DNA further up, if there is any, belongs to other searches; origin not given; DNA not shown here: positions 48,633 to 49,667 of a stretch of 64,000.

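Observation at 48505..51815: PqqD-like / HPr-kinase-like / NTP_transf_5 cassette with no visible precursor, cyclase or radical-SAM partner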

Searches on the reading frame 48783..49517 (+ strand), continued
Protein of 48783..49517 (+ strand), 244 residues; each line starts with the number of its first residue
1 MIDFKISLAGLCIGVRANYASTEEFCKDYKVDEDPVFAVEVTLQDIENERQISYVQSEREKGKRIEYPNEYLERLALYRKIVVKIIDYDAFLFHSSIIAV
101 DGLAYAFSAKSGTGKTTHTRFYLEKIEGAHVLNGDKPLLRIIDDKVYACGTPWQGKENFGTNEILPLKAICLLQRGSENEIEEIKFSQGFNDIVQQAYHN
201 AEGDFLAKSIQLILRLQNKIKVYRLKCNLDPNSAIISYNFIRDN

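Call 20: find_related_loci(query=A1, collection=genome_contigs, flank=10000)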
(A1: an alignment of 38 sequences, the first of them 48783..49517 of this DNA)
Query A1 (244 aa) in genome_contigs; peptide patterns used: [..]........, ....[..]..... (x = any residue, [..] = any of these).
600 stretches matched a pattern (row limit reached: there are more); 531 encode a relative of the query (tblastn E <= 1e-3); the best 80 are kept; 80 distinct loci.
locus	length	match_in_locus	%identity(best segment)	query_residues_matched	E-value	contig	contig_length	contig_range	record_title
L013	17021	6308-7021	50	1-239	6e-79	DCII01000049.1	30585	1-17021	MAG TPA_asm: Ruminococcaceae bacterium UBA1730 UBA1730_contig_30063, whole genome shotgun sequence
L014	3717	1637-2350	45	1-238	1e-73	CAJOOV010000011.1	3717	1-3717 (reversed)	uncultured Oscillospiraceae bacterium isolate Rumen_Coassembly_mag_1815 genome assembly, contig: k87_724608, whole genom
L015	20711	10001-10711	49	1-237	1e-72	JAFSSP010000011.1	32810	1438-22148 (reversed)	MAG: Clostridia bacterium isolate RGIG3436 Goat_Rumen.Co__c1062023, whole genome shotgun sequence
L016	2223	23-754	45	1-243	3e-73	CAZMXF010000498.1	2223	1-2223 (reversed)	MAG TPA_asm: uncultured Oscillospiraceae bacterium isolate SRP278969_co1_70 genome assembly, contig: NODE_83620_length_2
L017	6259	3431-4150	45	1-239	1e-71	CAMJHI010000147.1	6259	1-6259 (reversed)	MAG: uncultured Clostridia bacterium isolate SRR12081299_bin.63_metaWRAP_v1.3_MAG genome assembly, contig: ERZ12289776.1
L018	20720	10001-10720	44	1-239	2e-70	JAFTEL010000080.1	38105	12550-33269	MAG: Clostridia bacterium isolate RGIG3744 Goat_Rumen.Co__c1416737, whole genome shotgun sequence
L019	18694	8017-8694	49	1-237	5e-70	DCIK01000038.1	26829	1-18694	MAG TPA_asm: Clostridiales bacterium UBA1728 UBA1728_contig_9169, whole genome shotgun sequence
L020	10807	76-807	44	1-244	8e-70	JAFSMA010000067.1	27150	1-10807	MAG: Oscillospiraceae bacterium isolate RGIG3265 Goat_Reticulum-3__c332102, whole genome shotgun sequence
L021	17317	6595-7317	44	1-241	1e-69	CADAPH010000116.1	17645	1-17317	MAG: Ruminococcaceae bacterium isolate RUG13498 genome assembly, contig: RUG13498_asm_116, whole genome shotgun sequence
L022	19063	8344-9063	44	4-243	2e-69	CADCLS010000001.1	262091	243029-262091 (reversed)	MAG: Ruminococcaceae bacterium isolate RUG14768 genome assembly, contig: RUG14768_asm_1, whole genome shotgun sequence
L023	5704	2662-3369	44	2-237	2e-69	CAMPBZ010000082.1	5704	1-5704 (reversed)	MAG: uncultured Clostridia bacterium isolate SRR873610_bin.107_metaWRAP_v1.3_MAG genome assembly, contig: NODE_39234_len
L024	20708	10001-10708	45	1-238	1e-68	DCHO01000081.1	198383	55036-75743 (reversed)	MAG TPA_asm: Christensenella sp. UBA1750 UBA1750_contig_4730, whole genome shotgun sequence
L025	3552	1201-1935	45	1-244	2e-68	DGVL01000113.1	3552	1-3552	MAG TPA_asm: Lachnospira sp. UBA4285 UBA4285_contig_95016, whole genome shotgun sequence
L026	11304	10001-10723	43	1-241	3e-67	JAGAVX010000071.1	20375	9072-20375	MAG: Atopobiaceae bacterium isolate RGIG8822 Water_deer_Ileum.Co__c86408, whole genome shotgun sequence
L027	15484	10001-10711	44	2-238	6e-67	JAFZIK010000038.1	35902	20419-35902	MAG: Clostridia bacterium isolate RGIG7795 Water_buffalos_Reticulum-1__c434281, whole genome shotgun sequence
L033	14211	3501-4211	43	1-237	2e-65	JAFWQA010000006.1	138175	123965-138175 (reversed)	MAG: Clostridia bacterium isolate RGIG5966 Sheep_Omasum-2__c193, whole genome shotgun sequence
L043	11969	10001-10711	40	2-238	4e-62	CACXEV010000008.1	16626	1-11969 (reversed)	MAG: Ruminococcaceae bacterium isolate RUG11190 genome assembly, contig: RUG11190_asm_8, whole genome shotgun sequence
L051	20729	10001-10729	43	4-239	4e-60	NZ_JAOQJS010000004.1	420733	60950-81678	Coprococcus ammoniilyticus strain H1_22 .13414_6_3.4, whole genome shotgun sequence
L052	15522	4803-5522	41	1-239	3e-60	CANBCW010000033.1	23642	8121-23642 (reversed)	MAG TPA_asm: uncultured Clostridia bacterium isolate SRR15429246_bin.1_metawrap_v1.3_MAG genome assembly, contig: NODE.1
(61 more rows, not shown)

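Call 22: predict_structure(alignment_id=A1)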
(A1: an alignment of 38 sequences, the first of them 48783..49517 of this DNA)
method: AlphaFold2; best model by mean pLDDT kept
length: 244 residues; sequences in the alignment: 38
mean_pLDDT: 94.8   pTM: 0.90
mean pLDDT of the five models: 94.8, 94.5, 94.4, 94.0, 92.9
residues with pLDDT >= 90: 220; 70-90: 24; 50-70: 0; < 50: 0
segments of 3 or more residues with pLDDT < 50: none
pLDDT, mean of each block of 10 residues (from residue 1): 97 98 97 98 98 94 96 96 96 96 95 87 96 96 97 86 97 93 97 93 89 96 94 95 91
secondary structure, 60 per line:
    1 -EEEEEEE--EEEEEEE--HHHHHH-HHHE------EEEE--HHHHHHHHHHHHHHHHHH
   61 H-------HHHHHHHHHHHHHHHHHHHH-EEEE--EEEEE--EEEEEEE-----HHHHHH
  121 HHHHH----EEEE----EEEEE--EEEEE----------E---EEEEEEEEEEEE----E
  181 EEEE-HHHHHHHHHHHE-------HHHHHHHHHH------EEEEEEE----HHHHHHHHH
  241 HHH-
elements in order: E2-8 E11-17 H20-25 E37-40 H43-61 H69-88 E90-93 E96-100 E103-109 H115-125 E130-133 E138-142 E145-149 E164-175 E180-184 H186-196 H205-214 E221-227 H232-243

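Call 26: fold_search(model_id=the predicted structure, library=pdb)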
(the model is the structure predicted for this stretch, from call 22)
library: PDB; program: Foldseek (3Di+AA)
matches with E <= 10: 400; with E <= 0.001: 98
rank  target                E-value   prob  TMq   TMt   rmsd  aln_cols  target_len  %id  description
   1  1yvy_A                2.6e-07  1.00  0.51  0.28   9.0       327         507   13  Crystal structure of Anaerobiospirillum succiniciproducens phosphoenolpyruvate carboxykinase (released 2005-07-26)
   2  6asn                  9.0e-07  1.00  0.52  0.27   9.2       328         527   13  E. coli phosphoenolpyruvate carboxykinase K212I F216V mutant bound to methanesulfonate (released 2018-08-29)
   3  6at3_A                9.0e-07  1.00  0.52  0.27   9.2       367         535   13  E. coli phosphoenolpyruvate carboxykinase Y207F mutant bound to thiosulfate and oxaloacetate (released 2018-08-29)
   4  9a4u_A                9.0e-07  1.00  0.47  0.24  10.7       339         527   12  Integrative model of PCKA-QOX2 by crosslinking MS and deep learning (released 2024-09-18)
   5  1oen                  9.6e-07  1.00  0.57  0.30   8.5       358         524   12  PHOSPHOENOLPYRUVATE CARBOXYKINASE (released 1996-11-08)
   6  1j3b_B                1.0e-06  1.00  0.48  0.26   9.3       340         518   13  Crystal structure of ATP-dependent phosphoenolpyruvate carboxykinase from Thermus thermophilus HB8 (released 2003-02-11)
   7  1xkv_B                1.2e-06  1.00  0.48  0.26   9.4       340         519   13  Crystal Structure Of ATP-Dependent Phosphoenolpyruvate Carboxykinase From Thermus thermophilus HB8 (released 2005-10-11)
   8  6at4_B                1.5e-06  1.00  0.52  0.27   9.1       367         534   13  E. coli phosphoenolpyruvate carboxykinase bound to thiosulfate (released 2018-08-29)
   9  1ytm_A                1.8e-06  1.00  0.56  0.30   7.8       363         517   12  Crystal structure of phosphoenolpyruvate carboxykinase of Anaerobiospirillum succiniciproducens complexed with ATP, ox (released 2006-01-24)
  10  6at3_B                1.8e-06  1.00  0.55  0.29   8.7       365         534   12  E. coli phosphoenolpyruvate carboxykinase Y207F mutant bound to thiosulfate and oxaloacetate (released 2018-08-29)
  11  1kkl_B                2.0e-06  1.00  0.37  0.51   5.0       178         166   11  L.casei HprK/P in complex with B.subtilis HPr (released 2002-08-28)
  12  6asi                  2.0e-06  1.00  0.50  0.27   8.9       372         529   13  E. coli phosphoenolpyruvate carboxykinase G209S mutant bound to methanesulfonate (released 2018-08-29)
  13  6v2n                  2.0e-06  1.00  0.51  0.27  10.0       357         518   13  Crystal structure of E. coli phosphoenolpyruvate carboxykinase mutant Lys254Ser (released 2019-12-25)
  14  1yvy_B                2.1e-06  1.00  0.56  0.30   9.6       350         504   13  Crystal structure of Anaerobiospirillum succiniciproducens phosphoenolpyruvate carboxykinase (released 2005-07-26)
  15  6com                  2.5e-06  1.00  0.49  0.26   9.4       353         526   12  2.3A crystal structure of E. coli phosphoenolpyruvate carboxykinase mutant Asp269Asn (released 2018-04-04)
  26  1kkl_A                5.5e-06  1.00  0.37  0.52   4.9       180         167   10  L.casei HprK/P in complex with B.subtilis HPr (released 2002-08-28)
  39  1kkl_C                1.4e-05  1.00  0.37  0.52   5.9       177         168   14  L.casei HprK/P in complex with B.subtilis HPr (released 2002-08-28)
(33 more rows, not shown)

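Call 36: search_protein_families(library=ncbifam, proteins=[L043:9505-9993:+, L033:1821-3236:+, L043:5972-7063:+, L043:3990-5987:+, L052:2581-4401:+, P0008], max_evalue=0.1)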
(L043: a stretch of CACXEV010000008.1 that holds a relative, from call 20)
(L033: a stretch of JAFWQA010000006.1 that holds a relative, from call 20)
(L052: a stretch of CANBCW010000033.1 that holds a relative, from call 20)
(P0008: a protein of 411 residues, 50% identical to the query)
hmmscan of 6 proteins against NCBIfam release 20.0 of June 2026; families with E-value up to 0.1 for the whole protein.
L043:9505-9993:+ (162 aa): 3 families
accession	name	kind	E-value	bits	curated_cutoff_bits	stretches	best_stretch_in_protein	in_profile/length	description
TIGR02228.1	sigpep_I_arch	equivalog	4.6e-08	33.1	51.85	1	26-105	37-117/158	signal peptidase I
TIGR02227.1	sigpep_I_bact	equivalog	1e-05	25.5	47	1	27-65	27-66/162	signal peptidase I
NF046067.1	SigPepSipWBacil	equivalog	0.00028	20.5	190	1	26-91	44-108/189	signal peptidase I SipW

L033:1821-3236:+ (471 aa): 46 families (the best 25 are shown)
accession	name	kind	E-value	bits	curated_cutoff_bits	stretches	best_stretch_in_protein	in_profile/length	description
TIGR04463.1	rSAM_vs_C_rich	equivalog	3.1e-31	108.6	525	1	61-428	21-391/438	TIGR04463 family radical SAM/SPASM RiPP maturase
TIGR04334.1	rSAM_Clo7bot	equivalog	4.1e-24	85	600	1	133-428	91-402/440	radical SAM/SPASM domain Clo7bot peptide maturase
NF052473.1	rSAM_FlmE_OhkG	exception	5.4e-23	81.4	500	1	91-302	57-277/481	FlmE/OhkG family radical SAM/SPASM peptide maturase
TIGR04280.1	geopep_mat_rSAM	hypoth_equivalog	2.4e-22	79.5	400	2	87-269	43-226/428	geopeptide radical SAM maturase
NF047865.1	rSAM_PapB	equivalog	1.7e-20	73.5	340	1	132-428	3-313/330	PapB family radical SAM/SPASM ranthipeptide maturase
NF038107.1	rSAM_NF038107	equivalog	5.2e-20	71.6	600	1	132-428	85-397/444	Cys-every-fifth radical SAM/SPASM peptide maturase CefB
TIGR04115.1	rSAM_Cxxx_rpt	equivalog_domain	1.5e-13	51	350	1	133-275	3-157/359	radical SAM peptide maturase, CXXX-repeat target family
NF041298.1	rSAM_mat_DynA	equivalog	4.2e-13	49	450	1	136-292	5-165/356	dynobactin maturation radical SAM/SPASM protein DynA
TIGR04064.1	rSAM_nif11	equivalog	6.2e-11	41.7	518.7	1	112-276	58-227/459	nif11-like peptide radical SAM maturase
TIGR04068.1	rSAM_ocin_clost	equivalog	2e-10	40.2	500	1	138-271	90-230/462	Cys-rich peptide radical SAM maturase CcpM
NF041718.1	rSAM_phane_AMC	equivalog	1.2e-09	37.7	425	1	132-278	6-152/362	cyclophane-forming radical SAM peptide maturase AmcB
TIGR04250.1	SCM_rSAM_ScmE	equivalog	8.9e-09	34.7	400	1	138-322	9-189/358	SynChlorMet cassette radical SAM/SPASM protein ScmE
TIGR03978.1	rSAM_paired_1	equivalog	1.1e-08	34.2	370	1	131-270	82-224/466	His-Xaa-Ser system radical SAM maturase HxsB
TIGR03942.1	sulfatase_rSAM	equivalog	3.2e-08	33.1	349.45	1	140-283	9-158/363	anaerobic sulfatase maturase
TIGR03906.1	quino_hemo_SAM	equivalog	9.8e-08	31.1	453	1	139-276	101-244/467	quinohemoprotein amine dehydrogenase maturation protein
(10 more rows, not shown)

L043:5972-7063:+ (363 aa): 0 families

L043:3990-5987:+ (665 aa): 191 families (the best 25 are shown)
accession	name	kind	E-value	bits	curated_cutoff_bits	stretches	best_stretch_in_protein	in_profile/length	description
TIGR02203.1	MsbA_lipidA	equivalog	1.1e-73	248.7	602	1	63-613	2-549/572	lipid A export permease/ATP-binding protein MsbA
TIGR03375.1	type_I_sec_LssB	subfamily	5.3e-73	246.4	693.1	1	63-610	141-679/696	type I secretion system permease/ATPase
TIGR02204.1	MsbA_rel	hypoth_equivalog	8.2e-68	229.5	780.4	1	64-614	7-556/576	ABC transporter, permease/ATP-binding protein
TIGR02857.1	CydD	equivalog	2.6e-67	228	435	1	79-603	7-527/529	thiol reductant ABC exporter subunit CydD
NF010178.0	PRK13657.1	equivalog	2.2e-66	224.5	733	1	102-614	46-551/588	glucan ABC transporter ATP-binding protein/ permease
TIGR01846.1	type_I_sec_HlyB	subfamily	3.5e-65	220.6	725.55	1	18-615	85-674/694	type I secretion system permease/ATPase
TIGR03797.1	NHLM_micro_ABC2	equivalog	1.8e-64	218.5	709.4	1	72-613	133-665/686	NHLP bacteriocin export ABC transporter permease/ATPase subunit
TIGR03796.1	NHLM_micro_ABC1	equivalog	2.2e-64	217.9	853.3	1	71-613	150-692/710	NHLP family bacteriocin export ABC transporter peptidase/permease/ATPase subunit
NF052233.1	CphA_assoc_ABC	equivalog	4.2e-63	213.9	880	1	68-617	177-727/766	cyanophycin metabolism-associated ABC transporter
NF008364.0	PRK11160.1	equivalog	5.4e-58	197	630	1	147-616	93-558/575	heme ABC transporter ATP-binding protein/permease CydC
NF045513.1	HepA_fam_ABC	equivalog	3.9e-57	194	725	1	108-614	89-590/610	heterocyst formation ABC transporter subunit HepA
TIGR02868.1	CydC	equivalog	6.2e-57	193.4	329.05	1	148-593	87-530/530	thiol reductant ABC exporter subunit CydC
TIGR00958.1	3a01208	subfamily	1.8e-56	191.8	874.6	1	74-613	162-694/711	antigen peptide transporter 2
TIGR01842.1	type_I_sec_PrtD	subfamily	4.5e-54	183.9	510.15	1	103-613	35-534/544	type I secretion system permease/ATPase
TIGR01193.1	bacteriocin_ABC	subfamily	9.6e-53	179.7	523.85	1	72-615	153-691/708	peptide cleavage/export ABC transporter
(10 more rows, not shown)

L052:2581-4401:+ (606 aa): 1 family
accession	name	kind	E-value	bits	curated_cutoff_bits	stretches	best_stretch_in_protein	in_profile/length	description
NF045980.1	MAG6410_fam_LP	equivalog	5.8e-19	67.9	450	1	267-325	207-263/622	MAG6410 family transglutaminase-related lipoprotein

P0008 (411 aa): 4 families
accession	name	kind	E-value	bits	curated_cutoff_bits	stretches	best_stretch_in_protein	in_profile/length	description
TIGR02228.1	sigpep_I_arch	equivalog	9.5e-07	28.8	51.85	1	263-345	37-120/158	signal peptidase I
TIGR04249.1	SCM_chp_ScmC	equivalog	9e-05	21.9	125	1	18-120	58-155/292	SynChlorMet cassette protein ScmC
TIGR04352.1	HprK_rel_A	equivalog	0.0087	15.2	200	1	88-118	94-124/280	HprK-related kinase A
TIGR00679.1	hpr-ser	equivalog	0.034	13.4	240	1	39-116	83-157/300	HPr(Ser) kinase/phosphatase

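Call 37: search_protein_families(library=pfam, proteins=[L043:9505-9993:+, L033:1821-3236:+, L043:5972-7063:+, L043:3990-5987:+, L052:2581-4401:+, P0008], max_evalue=0.1)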
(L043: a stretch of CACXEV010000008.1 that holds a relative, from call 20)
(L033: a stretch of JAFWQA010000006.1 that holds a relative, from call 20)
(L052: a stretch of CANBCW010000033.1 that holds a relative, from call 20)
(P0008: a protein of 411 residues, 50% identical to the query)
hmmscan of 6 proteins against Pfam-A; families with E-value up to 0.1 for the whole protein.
L043:9505-9993:+ (162 aa): 1 family
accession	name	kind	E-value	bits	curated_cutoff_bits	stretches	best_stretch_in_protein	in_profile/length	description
PF10502.14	Peptidase_S26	-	0.0027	18.1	22.9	0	26-66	29-68/168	Signal peptidase, peptidase S26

L033:1821-3236:+ (471 aa): 3 families
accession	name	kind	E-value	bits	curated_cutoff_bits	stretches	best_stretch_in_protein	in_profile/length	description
PF04055.27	Radical_SAM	-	4.6e-13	50.1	29.5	1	137-294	2-159/166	Radical SAM superfamily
PF13353.11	Fer4_12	-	4.5e-08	33.9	22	1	139-245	12-116/137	4Fe-4S single cluster domain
PF15882.10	DUF4735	-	0.035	14.1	31.2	1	50-88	113-151/283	Domain of unknown function (DUF4735)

L043:5972-7063:+ (363 aa): 0 families

L043:3990-5987:+ (665 aa): 6 families
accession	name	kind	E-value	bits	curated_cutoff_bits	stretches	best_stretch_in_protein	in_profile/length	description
PF00664.28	ABC_membrane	-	2.8e-26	93.2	28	1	78-344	2-271/274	ABC transporter transmembrane region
PF00005.33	ABC_tran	-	1.8e-22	80.8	25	1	414-563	2-137/137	ABC transporter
PF02463.25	SMC_N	-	1.2e-05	25.3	40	1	543-607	149-213/220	RecF/RecN/SMC N terminal domain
PF13401.12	AAA_22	-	0.015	16.1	27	0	424-475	6-39/130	AAA domain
PF13304.12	AAA_21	-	0.026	15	27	0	536-595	239-302/304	AAA domain, putative AbiEii toxin, Type IV TA system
PF09818.15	ABC_ATPase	-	0.071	12.6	23.2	0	515-641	139-265/283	P-loop domain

L052:2581-4401:+ (606 aa): 3 families
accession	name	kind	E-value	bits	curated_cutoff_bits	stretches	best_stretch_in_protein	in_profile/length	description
PF01841.26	Transglut_core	-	3.3e-07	31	23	1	266-320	52-107/108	Transglutaminase-like superfamily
PF09479.16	Flg_new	-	0.00074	20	27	1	446-467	26-47/65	Listeria-Bacteroides repeat domain (List_Bact_rpt)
PF14381.12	EDR1_CTR1_ARMC3_pept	-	0.026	14.8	27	1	276-321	153-195/203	EDR1/CTR1/ARMC3, peptidase-like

P0008 (411 aa): 1 family
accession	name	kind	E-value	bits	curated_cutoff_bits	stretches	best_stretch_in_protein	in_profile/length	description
PF18263.7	MCM6_C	-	0.077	13.6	23.7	0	57-93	41-76/107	MCM6 C-terminal winged-helix domain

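Call 41: find_encoding_contigs(protein=P0006, flank=8000, max_places=2)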
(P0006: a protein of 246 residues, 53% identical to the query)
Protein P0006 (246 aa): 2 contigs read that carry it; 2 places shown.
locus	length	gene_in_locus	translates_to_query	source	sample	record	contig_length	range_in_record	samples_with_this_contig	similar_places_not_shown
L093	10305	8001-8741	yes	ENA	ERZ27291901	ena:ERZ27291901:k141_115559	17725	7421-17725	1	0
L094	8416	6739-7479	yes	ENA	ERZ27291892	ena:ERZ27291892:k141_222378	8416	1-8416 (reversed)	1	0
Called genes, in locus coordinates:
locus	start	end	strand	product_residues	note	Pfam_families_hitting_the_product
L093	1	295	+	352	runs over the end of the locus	PF02311:AraC_binding (weak), PF07883:Cupin_2 (faint), PF12833:HTH_18, PF00165:HTH_AraC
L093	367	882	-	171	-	-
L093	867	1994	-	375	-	PF03462:PCRF, PF00472:RF-1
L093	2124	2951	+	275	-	PF06161:DUF975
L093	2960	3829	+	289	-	PF03807:F420_oxidored (weak), PF02153:PDH_N, PF20463:PDH_C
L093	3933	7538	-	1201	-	-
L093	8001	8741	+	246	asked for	PF27840:ScmC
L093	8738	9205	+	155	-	-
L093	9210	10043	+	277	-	PF01061:ABC2_membrane, PF12698:ABC2_membrane_3 (weak)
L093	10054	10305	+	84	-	?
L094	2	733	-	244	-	?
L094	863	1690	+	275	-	PF06161:DUF975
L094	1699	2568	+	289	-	PF03807:F420_oxidored (weak), PF02153:PDH_N, PF20463:PDH_C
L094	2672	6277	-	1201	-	-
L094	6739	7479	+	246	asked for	PF27840:ScmC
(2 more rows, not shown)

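Call 43: find_encoding_contigs(protein=window:48783-49517:+, flank=10000, max_places=3)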
Protein window:48783-49517:+ (244 aa): no gene with exactly this product is on record in the collection.

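Call 51: find_encoding_contigs(protein=P0003, flank=5000, max_places=3)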
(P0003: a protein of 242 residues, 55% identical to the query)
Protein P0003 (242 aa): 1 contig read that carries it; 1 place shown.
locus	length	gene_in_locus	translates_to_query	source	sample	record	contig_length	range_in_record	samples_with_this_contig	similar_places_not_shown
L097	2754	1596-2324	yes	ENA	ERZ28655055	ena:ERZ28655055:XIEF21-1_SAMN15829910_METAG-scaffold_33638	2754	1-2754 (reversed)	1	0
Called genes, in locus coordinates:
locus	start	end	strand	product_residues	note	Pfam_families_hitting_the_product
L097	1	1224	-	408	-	?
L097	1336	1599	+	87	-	PF05402:PqqD (weak)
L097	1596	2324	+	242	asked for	PF27840:ScmC (weak)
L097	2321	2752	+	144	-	?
